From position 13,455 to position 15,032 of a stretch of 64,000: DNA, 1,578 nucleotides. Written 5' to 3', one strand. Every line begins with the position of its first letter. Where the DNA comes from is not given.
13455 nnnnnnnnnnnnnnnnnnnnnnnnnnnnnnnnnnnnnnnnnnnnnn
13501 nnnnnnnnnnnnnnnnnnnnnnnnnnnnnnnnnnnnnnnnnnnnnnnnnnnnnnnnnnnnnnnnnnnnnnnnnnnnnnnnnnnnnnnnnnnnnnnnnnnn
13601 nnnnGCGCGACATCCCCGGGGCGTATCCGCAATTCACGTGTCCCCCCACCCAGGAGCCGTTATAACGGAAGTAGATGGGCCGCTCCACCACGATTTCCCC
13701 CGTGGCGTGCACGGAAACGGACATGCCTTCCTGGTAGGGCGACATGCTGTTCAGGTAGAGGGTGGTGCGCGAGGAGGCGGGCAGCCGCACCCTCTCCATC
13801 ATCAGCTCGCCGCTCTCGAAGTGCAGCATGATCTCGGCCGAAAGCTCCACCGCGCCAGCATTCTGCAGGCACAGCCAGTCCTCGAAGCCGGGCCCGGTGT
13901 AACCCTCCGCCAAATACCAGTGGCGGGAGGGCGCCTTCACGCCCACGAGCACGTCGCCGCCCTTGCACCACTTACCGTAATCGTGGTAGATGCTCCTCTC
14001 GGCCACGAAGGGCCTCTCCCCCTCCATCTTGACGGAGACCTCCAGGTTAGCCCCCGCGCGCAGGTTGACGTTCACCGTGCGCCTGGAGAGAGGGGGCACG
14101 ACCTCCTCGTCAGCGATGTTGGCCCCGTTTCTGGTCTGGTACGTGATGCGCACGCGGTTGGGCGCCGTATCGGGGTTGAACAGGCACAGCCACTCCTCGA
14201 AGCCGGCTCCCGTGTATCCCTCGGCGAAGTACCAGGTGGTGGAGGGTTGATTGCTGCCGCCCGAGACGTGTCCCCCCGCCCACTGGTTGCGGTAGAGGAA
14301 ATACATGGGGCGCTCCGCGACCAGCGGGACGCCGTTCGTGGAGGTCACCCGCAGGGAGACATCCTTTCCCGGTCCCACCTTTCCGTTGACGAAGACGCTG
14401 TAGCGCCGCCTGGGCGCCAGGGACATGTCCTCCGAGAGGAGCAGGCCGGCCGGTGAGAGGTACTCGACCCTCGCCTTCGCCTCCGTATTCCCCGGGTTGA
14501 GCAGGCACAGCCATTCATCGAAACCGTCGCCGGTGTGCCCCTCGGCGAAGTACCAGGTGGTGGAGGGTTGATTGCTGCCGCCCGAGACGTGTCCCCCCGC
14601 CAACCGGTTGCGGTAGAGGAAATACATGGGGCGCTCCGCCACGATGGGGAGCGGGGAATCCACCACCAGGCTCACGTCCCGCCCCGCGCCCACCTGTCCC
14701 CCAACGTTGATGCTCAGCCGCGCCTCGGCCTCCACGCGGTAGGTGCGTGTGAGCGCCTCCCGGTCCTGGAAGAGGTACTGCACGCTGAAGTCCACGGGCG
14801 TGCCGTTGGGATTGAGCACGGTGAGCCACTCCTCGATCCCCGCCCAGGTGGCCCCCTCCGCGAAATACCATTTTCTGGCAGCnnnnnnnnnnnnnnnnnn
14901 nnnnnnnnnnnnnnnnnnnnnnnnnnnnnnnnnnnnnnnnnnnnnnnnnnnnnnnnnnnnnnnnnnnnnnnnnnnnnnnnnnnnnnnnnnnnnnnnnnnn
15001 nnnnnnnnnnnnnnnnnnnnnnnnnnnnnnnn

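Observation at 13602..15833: Cell-wall amidase carrying four tandem ~108-aa WYFAEG modules, two of them nearly identical at the DNA level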

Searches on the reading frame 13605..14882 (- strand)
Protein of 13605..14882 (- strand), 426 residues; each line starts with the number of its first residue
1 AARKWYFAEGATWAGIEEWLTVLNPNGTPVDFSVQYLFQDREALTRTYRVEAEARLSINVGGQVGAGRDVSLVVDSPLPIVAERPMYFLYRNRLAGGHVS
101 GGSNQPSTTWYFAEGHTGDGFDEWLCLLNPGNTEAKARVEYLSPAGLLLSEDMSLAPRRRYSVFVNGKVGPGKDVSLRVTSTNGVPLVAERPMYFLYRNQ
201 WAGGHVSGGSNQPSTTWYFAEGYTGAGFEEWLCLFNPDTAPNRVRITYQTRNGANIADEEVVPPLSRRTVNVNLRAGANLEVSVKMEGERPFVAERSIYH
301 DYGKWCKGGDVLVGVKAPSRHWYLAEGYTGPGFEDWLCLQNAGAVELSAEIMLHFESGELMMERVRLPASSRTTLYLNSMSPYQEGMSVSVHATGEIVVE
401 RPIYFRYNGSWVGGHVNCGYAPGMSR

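Call 9: search_protein_families(library=pfam, proteins=[window:13605-14882:-], max_evalue=10)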
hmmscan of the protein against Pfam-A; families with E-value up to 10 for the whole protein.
seq(426 aa): 3 families
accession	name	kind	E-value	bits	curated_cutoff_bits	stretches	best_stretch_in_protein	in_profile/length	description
PF18986.5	DUF5719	-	1.6e-15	57.5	26.2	3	105-184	48-130/319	Family of unknown function (DUF5719)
PF23682.1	ORF28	-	0.032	14.7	27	0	205-257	33-83/97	ORF28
PF18974.5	DUF5710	-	0.07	13.3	26.5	0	2-20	25-43/44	Domain of unknown function (DUF5710)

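Call 10: search_solved_structures(query=window:13605-14882:-, max_evalue=10, show_alignments=2)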
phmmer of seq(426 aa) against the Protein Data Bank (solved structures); distinct sequences matched with E-value up to 10: 2.
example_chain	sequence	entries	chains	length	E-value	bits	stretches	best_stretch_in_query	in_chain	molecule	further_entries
1nc7_A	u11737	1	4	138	0.084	15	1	97-192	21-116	hypothetical protein TM1070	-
2c8s_A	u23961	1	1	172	0.77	11.9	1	295-349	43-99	CYTOCHROME C-L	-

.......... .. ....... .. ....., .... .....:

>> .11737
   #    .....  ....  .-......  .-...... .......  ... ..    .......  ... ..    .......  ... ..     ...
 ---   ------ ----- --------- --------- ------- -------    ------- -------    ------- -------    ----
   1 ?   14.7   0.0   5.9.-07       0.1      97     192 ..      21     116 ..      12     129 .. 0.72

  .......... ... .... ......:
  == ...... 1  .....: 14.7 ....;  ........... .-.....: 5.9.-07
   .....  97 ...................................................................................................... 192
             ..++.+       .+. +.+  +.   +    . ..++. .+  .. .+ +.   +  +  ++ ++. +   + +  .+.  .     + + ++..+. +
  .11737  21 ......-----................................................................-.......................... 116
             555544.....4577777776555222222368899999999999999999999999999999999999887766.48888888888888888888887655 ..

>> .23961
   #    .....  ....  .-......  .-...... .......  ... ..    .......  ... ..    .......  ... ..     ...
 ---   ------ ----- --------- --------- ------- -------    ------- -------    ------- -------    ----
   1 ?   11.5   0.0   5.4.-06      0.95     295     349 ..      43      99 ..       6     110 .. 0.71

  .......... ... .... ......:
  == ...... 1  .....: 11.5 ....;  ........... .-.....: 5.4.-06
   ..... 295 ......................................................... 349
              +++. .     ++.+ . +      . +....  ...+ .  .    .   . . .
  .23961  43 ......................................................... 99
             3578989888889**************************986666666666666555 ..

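Call 11: find_homologous_proteins(query=window:13605-14882:-, max_evalue=0.001)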
Query seq(426 aa) (426 aa): 2246 proteins with E <= 0.001 among 8000 candidates; the best 120 are listed.
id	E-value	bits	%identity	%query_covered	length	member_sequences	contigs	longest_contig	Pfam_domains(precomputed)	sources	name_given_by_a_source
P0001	4.5e-294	993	100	100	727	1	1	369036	PF17957.8,PF18986.6,PF01520.24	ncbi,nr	ncbi:MAG: N-acetylmuramoyl-L-alanine amidase [Actinobacteria bacterium]|nr:N-acetylmuramoyl-L-alanin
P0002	1.2e-258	876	86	100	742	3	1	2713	PF17957.8,PF18986.6,PF07100.17,PF01520.24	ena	-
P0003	2.8e-246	836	82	100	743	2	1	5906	PF17957.8,PF18986.6,PF01520.24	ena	-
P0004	3.1e-200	684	68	100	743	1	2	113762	PF17957.8,PF18986.6,PF07100.17,PF01520.24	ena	-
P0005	4.4e-195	667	67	100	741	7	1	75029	PF17957.8,PF18986.6,PF01520.24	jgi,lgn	jgi:N-acetylmuramoyl-L-alanine amidase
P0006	1.6e-194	665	66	100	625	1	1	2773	PF17957.8,PF16657.12,PF18986.6,PF07100.17,PF01520.24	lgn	-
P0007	2.2e-194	665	66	100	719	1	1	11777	PF17957.8,PF16657.12,PF18986.6,PF07100.17,PF01520.24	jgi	jgi:N-acetylmuramoyl-L-alanine amidase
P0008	2.0e-190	652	66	100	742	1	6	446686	PF17957.8,PF16657.12,PF18986.6,PF07100.17,PF01520.24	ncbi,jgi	jgi:N-acetylmuramoyl-L-alanine amidase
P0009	2.1e-189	648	64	100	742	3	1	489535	PF17957.8,PF18986.6,PF01520.24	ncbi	ncbi:MAG: N-acetylmuramoyl-L-alanine amidase [Actinomycetota bacterium]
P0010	5.4e-189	647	65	100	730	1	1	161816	PF17957.8,PF18986.6,PF07100.17,PF01520.24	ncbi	-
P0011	9.3e-189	646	66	100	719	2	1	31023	PF17957.8,PF18986.6,PF01520.24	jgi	-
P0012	3.5e-188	644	65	100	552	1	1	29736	PF17957.8,PF18986.6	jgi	-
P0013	1.5e-187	642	66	100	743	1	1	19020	PF17957.8,PF18986.6,PF07100.17,PF01520.24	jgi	jgi:N-acetylmuramoyl-L-alanine amidase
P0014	3.8e-187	641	66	100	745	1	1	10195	PF17957.8,PF18986.6,PF07100.17,PF01520.24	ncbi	-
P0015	7.9e-187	640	66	100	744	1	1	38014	PF17957.8,PF18986.6,PF01520.24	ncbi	-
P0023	4.2e-182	624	64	100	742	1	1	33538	PF17957.8,PF18986.6,PF07100.17,PF01520.24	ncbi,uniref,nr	ncbi:N-acetylmuramoyl-L-alanine amidase [Candidatus Solincola tengchongensis]|uniref:DUF5719 family 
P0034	6.9e-167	574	39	96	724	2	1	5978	PF13354.13,PF18986.6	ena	-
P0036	9.3e-154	531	36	99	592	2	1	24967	PF08486.16,PF18986.6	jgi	jgi:hypothetical protein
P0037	4.5e-147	509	44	97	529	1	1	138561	PF01833.31,PF18986.6,PF07100.17,PF19526.6,PF05506.18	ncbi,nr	ncbi:MAG: IPT/TIG domain-containing protein [Actinobacteria bacterium]|nr:IPT/TIG domain-containing 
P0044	5.5e-133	462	38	96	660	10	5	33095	PF01551.30,PF18986.6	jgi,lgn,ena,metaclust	metaclust:\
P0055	1.5e-124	434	35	95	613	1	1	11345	PF18986.6,PF07100.17,PF03734.20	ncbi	-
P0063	1.8e-121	424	40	97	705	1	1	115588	PF15780.12,PF18986.6,PF19526.6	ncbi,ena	-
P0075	6.7e-117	409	39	95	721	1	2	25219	PF04389.23,PF18986.6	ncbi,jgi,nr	ncbi:MAG: Zn-dependent exopeptidase M28 [Actinobacteria bacterium]|jgi:hypothetical protein|nr:MAG: 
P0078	2.3e-116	408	45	95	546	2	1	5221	PF18986.6,PF07100.17,PF18974.6,PF19526.6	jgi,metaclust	metaclust:\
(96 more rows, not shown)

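Call 19: search_solved_structures(query=A1, max_evalue=1, show_alignments=2)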
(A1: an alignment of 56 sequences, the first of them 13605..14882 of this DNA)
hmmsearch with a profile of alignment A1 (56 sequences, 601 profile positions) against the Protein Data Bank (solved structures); distinct sequences matched with E-value up to 1: 3.
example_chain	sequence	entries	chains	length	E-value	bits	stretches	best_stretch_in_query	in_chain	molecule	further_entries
1nc7_A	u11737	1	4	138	1.4e-06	30.1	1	434-518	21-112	hypothetical protein TM1070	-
2iia_A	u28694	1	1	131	0.00056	21.5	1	440-519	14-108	Sensory rhodopsin transducer protein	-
2ii7_A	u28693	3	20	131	0.00064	21.3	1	441-519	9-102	Anabaena sensory rhodopsin transducer protein | Sensory rhodopsin transducer protein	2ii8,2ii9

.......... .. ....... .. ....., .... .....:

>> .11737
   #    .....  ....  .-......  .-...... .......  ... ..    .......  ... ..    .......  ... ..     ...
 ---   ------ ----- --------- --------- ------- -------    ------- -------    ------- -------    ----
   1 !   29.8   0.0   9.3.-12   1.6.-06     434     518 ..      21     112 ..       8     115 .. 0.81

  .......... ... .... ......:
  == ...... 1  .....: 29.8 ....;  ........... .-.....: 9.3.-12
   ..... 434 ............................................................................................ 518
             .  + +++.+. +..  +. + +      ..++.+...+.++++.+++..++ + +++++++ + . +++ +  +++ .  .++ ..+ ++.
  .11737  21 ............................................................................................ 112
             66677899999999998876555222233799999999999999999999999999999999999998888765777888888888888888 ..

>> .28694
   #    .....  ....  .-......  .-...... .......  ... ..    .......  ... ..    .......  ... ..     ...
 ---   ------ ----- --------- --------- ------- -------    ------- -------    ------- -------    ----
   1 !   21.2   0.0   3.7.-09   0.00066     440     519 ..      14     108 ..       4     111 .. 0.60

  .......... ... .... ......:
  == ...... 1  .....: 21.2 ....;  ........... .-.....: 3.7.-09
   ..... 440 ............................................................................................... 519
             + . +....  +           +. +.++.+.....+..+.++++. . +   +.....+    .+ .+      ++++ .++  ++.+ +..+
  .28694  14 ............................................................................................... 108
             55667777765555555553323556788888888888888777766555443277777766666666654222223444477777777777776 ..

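Call 27: predict_structure(alignment_id=A1)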
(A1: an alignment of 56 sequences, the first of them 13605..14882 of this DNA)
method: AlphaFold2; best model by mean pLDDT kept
length: 426 residues; sequences in the alignment: 56
mean_pLDDT: 96.7   pTM: 0.93
mean pLDDT of the five models: 96.7, 96.5, 96.5, 96.5, 96.4
residues with pLDDT >= 90: 418; 70-90: 4; 50-70: 1; < 50: 3
segments of 3 or more residues with pLDDT < 50: 424-426
pLDDT, mean of each block of 10 residues (from residue 1): 96 97 98 97 97 98 97 98 98 95 97 97 98 98 97 98 97 98 98 96 96 98 97 98 98 95 98 97 98 98 95 97 97 98 98 97 98 97 97 98 95 95 58
secondary structure, 60 per line:
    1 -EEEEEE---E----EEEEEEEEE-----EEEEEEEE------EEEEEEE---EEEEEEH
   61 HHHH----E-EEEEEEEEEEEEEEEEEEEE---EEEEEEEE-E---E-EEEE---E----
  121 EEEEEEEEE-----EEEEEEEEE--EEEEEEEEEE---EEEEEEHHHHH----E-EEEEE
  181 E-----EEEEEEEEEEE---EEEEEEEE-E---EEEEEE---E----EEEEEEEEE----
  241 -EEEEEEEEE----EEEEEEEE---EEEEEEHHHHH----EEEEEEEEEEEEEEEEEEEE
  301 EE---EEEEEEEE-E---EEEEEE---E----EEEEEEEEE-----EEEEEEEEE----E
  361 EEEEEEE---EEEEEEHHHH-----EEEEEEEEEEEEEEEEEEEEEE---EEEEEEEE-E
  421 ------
elements in order: E2-7 E16-24 E30-37 E44-50 E54-59 H60-64 E71-90 E94-101 E109-112 E121-129 E135-143 E146-155 E159-164 H165-169 E176-181 E187-197 E201-208 E214-219 E228-236 E242-250 E255-262 E266-271 H272-276 E281-302 E306-313 E319-324 E333-341 E347-355 E360-367 E371-376 H377-380 E386-407 E411-418

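Call 29: fold_search(model_id=the predicted structure, library=pdb)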
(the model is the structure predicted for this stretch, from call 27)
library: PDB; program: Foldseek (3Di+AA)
matches with E <= 10: 1781; with E <= 0.001: 383
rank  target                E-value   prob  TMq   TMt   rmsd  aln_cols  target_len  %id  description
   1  6xi3                  3.6e-13  0.82  0.12  0.13  42.7       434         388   10  Crystal structure of tetra-tandem repeat in extending region of large adhesion protein (released 2020-10-14)
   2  1nc7_A                1.1e-12  1.00  0.23  0.81   1.9       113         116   18  Crystal Structure of Thermotoga maritima 1070 (released 2003-07-01)
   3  1nc7_B                2.2e-12  1.00  0.23  0.81   1.8       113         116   18  Crystal Structure of Thermotoga maritima 1070 (released 2003-07-01)
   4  9u61_E                2.4e-12  0.51  0.12  0.05  23.7       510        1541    9  CP/MBL pathways C3 convertase C4b2a and C3 complex (released 2026-01-14)
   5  1nc7_D                7.8e-12  1.00  0.23  0.81   1.8       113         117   18  Crystal Structure of Thermotoga maritima 1070 (released 2003-07-01)
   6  7q61_A                1.3e-11  0.41  0.12  0.05  24.4       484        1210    8  Structure of TEV conjugated A2ML1 (A2ML1-TC) (released 2022-04-20)
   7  1fnf                  1.9e-11  0.47  0.12  0.13  37.3       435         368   10  FRAGMENT OF HUMAN FIBRONECTIN ENCOMPASSING TYPE-III REPEATS 7 THROUGH 10 (released 1996-01-29)
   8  8oe0_D                5.7e-11  0.23  0.10  0.08  34.5       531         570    7  Cryo-EM structure of a pre-dimerized murine IL-12 complete extracellular signaling complex (Class 2). (released 2024-02-07)
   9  5jpm_A                6.2e-11  0.44  0.12  0.09  23.1       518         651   10  Structure of the complex of human complement C4 with MASP-2 rebuilt using iMDFF (released 2016-08-10)
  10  7ad7_B                6.2e-11  0.38  0.12  0.09  22.8       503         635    8  Crystal structure of human complement C5 in complex with the K8 bovine knob domain peptide. (released 2021-03-10)
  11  7o7p_C                1.1e-10  0.69  0.19  0.09  25.5       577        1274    8  (h-alpha2M)4 activated state (released 2022-04-13)
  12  7o7p_A                1.1e-10  0.69  0.19  0.09  25.5       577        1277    8  (h-alpha2M)4 activated state (released 2022-04-13)
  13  8v29_C                1.2e-10  0.54  0.14  0.09  28.2       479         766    9  Cryo-EM structure of human type I OSM receptor complex: model for full extracellular assembly (released 2024-11-20)
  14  9u60_E                1.4e-10  0.38  0.13  0.05  23.4       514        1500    9  C3 convertases zymogen C4b2 in loading state (released 2026-01-14)
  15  7b2m_A                1.5e-10  0.28  0.12  0.09  22.8       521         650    9  Cryo-EM structure of complement C4b in complex with nanobody E3 (released 2022-03-02)
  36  2ii7_F                1.2e-08  1.00  0.18  0.78   2.4        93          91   22  Anabaena sensory rhodopsin transducer (released 2007-03-20)
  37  2ii7_E                1.2e-08  1.00  0.19  0.70   4.1        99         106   22  Anabaena sensory rhodopsin transducer (released 2007-03-20)
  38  2iia                  1.3e-08  1.00  0.18  0.81   2.1        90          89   23  Anabaena sensory rhodopsin transducer (released 2007-03-20)
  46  2ii7_C                2.9e-08  1.00  0.18  0.65   2.5        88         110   25  Anabaena sensory rhodopsin transducer (released 2007-03-20)
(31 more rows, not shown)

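Call 33: search_protein_families(library=pfam, alignment_id=A1, max_evalue=0.0001)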
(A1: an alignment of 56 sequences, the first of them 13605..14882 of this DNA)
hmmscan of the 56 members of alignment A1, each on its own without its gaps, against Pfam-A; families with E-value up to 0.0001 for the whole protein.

A. member 1, window:13605-14882:- (426 aa): 1 family
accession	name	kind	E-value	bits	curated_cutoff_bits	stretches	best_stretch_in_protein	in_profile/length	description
PF18986.5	DUF5719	-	1.6e-15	57.5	26.2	0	105-184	48-130/319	Family of unknown function (DUF5719)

B. families by the number of members that match (of 56 scanned): 27 families (the first 25 are shown)
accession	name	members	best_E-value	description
PF18986.5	DUF5719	56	1.1e-31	Family of unknown function (DUF5719)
PF07100.16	ASRT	34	1.3e-16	Anabaena sensory rhodopsin transducer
PF01520.23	Amidase_3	16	6.6e-60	N-acetylmuramoyl-L-alanine amidase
PF17957.7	Big_7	13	2.6e-10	Bacterial Ig domain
PF01833.30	TIG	7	2.4e-16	IPT/TIG domain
PF05506.17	PLipase_C_C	4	1.5e-08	Bacterial phospholipase C, C-terminal domain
PF18974.5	DUF5710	4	2.2e-06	Domain of unknown function (DUF5710)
PF19526.4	Slr4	3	3.4e-06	S-layer protein Slr4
PF13354.11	Beta-lactamase2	2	4.9e-42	Beta-lactamase enzyme family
PF04389.22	Peptidase_M28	2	2.8e-31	Peptidase family M28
PF01522.26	Polysacc_deac_1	2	3.5e-29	Polysaccharide deacetylase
PF08486.15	SpoIID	2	2.8e-20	Stage II sporulation protein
PF10261.15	FIT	2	4.2e-06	Fat storage-inducing transmembrane protein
PF23682.1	ORF28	2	2.1e-05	ORF28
PF13540.12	RCC1_2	1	4.4e-21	Regulator of chromosome condensation (RCC1) repeat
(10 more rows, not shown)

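Call 34: find_related_loci(query=A1, collection=genome_contigs, flank=3000)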
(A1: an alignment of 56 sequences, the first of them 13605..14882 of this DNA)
Query A1 (426 aa) in genome_contigs; peptide patterns used: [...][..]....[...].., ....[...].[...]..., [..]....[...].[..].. (x = any residue, [..] = any of these).
600 stretches matched a pattern (row limit reached: there are more); 567 encode a relative of the query (tblastn E <= 1e-3); the best 80 are kept; 80 distinct loci.
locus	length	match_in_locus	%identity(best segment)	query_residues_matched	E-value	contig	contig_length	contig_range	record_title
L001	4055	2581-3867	86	1-426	0e+0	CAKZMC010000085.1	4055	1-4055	MAG TPA_asm: uncultured actinobacterium isolate SRR5214706_bin.23_CONCOCT_v1.1_MAG genome assembly, contig: ERZ1744544.8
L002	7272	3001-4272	66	1-426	0e+0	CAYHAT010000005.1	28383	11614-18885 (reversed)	MAG TPA_asm: uncultured Actinomycetota bacterium isolate ERP119294_co1_319 genome assembly, contig: NODE_1880_length_283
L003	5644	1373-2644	65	1-426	0e+0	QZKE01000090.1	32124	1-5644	MAG: Actinobacteria bacterium isolate SURF_21 Ga0104751_1002088, whole genome shotgun sequence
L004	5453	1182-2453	65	1-426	0e+0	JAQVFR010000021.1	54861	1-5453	MAG: Actinomycetota bacterium isolate STE_163 NODE_991_length_54861_cov_6.123780_Sandtown_E, whole genome shotgun sequen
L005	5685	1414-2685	65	1-426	0e+0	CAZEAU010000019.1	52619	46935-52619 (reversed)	MAG TPA_asm: uncultured Actinomycetota bacterium isolate binchicken_co39_260 genome assembly, contig: NODE_1411_length_5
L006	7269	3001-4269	59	2-426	4e-173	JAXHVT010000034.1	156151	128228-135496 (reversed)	MAG: Actinomycetota bacterium isolate MAG84_tar_biofilm MAG84_34, whole genome shotgun sequence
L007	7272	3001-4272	66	1-426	0e+0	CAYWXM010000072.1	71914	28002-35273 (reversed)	MAG TPA_asm: uncultured Actinomycetota bacterium isolate SRP067234_co1_219 genome assembly, contig: k99_932517, whole ge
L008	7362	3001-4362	50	1-420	2e-133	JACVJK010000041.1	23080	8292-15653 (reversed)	MAG: Actinomycetota bacterium isolate GMQP.bin.3 contig041, whole genome shotgun sequence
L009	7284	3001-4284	49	1-424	4e-126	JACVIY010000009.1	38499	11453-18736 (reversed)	MAG: Candidatus Geothermincola secundus isolate QZM4_2.bin.157 contig009, whole genome shotgun sequence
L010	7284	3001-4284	47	1-424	1e-121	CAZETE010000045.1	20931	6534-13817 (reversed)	MAG TPA_asm: uncultured Actinomycetota bacterium isolate binchicken_co74_111 genome assembly, contig: NODE_4726_length_2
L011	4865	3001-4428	45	2-422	9e-113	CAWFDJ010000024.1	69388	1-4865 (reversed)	MAG: uncultured bacterium isolate MFD04716.bin.2.264 genome assembly, contig: contig_58541, whole genome shotgun sequenc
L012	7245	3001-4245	44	1-422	1e-110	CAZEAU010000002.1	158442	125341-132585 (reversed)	MAG TPA_asm: uncultured Actinomycetota bacterium isolate binchicken_co39_260 genome assembly, contig: NODE_113_length_15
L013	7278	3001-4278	43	1-422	4e-109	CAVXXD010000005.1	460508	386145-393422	MAG: uncultured bacterium isolate MFD04716.bin.1.266 genome assembly, contig: contig_12275, whole genome shotgun sequenc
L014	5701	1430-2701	66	1-426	0e+0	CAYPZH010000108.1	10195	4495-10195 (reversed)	MAG TPA_asm: uncultured Actinomycetota bacterium isolate binchicken_co7_176 genome assembly, contig: NODE_7662_length_10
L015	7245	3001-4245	44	1-421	1e-108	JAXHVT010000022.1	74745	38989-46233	MAG: Actinomycetota bacterium isolate MAG84_tar_biofilm MAG84_22, whole genome shotgun sequence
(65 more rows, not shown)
